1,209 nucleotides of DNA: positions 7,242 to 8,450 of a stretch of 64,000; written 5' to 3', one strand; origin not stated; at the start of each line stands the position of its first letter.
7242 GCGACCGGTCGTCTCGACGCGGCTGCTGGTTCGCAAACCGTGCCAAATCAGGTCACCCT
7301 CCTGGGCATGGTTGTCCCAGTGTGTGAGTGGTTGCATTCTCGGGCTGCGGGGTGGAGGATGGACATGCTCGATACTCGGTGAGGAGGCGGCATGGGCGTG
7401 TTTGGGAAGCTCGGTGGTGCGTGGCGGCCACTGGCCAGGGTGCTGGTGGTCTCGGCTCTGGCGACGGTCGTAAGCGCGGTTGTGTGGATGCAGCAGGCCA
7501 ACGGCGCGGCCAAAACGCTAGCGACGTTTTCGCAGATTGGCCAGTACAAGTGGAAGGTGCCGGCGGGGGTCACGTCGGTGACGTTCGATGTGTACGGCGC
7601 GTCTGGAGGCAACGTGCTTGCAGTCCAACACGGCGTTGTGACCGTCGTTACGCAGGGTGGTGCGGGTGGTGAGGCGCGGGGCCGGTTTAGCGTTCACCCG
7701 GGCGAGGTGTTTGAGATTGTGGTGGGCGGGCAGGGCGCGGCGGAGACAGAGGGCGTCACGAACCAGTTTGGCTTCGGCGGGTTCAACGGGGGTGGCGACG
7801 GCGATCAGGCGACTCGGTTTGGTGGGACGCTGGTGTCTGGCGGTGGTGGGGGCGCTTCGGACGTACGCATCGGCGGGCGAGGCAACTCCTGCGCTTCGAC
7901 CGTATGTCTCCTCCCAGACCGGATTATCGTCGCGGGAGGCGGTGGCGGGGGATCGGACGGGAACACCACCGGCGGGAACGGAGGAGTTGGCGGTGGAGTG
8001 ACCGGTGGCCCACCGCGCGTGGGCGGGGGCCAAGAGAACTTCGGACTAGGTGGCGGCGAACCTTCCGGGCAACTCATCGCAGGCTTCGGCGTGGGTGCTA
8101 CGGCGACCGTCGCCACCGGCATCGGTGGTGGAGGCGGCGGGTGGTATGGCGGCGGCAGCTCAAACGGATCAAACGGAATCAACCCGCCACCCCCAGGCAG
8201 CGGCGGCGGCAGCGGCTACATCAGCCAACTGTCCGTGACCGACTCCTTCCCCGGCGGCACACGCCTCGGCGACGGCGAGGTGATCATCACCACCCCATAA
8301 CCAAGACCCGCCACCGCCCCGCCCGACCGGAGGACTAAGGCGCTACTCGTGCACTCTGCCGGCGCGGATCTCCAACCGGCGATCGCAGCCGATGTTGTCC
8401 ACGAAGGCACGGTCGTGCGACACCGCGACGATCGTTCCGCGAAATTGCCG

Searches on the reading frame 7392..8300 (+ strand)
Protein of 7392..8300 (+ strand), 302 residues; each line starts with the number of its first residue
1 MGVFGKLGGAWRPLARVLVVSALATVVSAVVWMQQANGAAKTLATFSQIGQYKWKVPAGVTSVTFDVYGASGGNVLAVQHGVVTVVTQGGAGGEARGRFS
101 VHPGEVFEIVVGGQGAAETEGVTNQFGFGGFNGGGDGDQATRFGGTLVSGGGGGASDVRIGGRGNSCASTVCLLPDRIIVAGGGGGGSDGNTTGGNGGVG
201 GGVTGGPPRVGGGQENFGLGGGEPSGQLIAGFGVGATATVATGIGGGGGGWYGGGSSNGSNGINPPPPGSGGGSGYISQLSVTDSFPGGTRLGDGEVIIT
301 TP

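Call 68: find_encoding_contigs(protein=window:7392-8300:+, flank=5000, max_places=8)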
Protein window:7392-8300:+ (302 aa): 1 contig read that carries it; 1 place shown.
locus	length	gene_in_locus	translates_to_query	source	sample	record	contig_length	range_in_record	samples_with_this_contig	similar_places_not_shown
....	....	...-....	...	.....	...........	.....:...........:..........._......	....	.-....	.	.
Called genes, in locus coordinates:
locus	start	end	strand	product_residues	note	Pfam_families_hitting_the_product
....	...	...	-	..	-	-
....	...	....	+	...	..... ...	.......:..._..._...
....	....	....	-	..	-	?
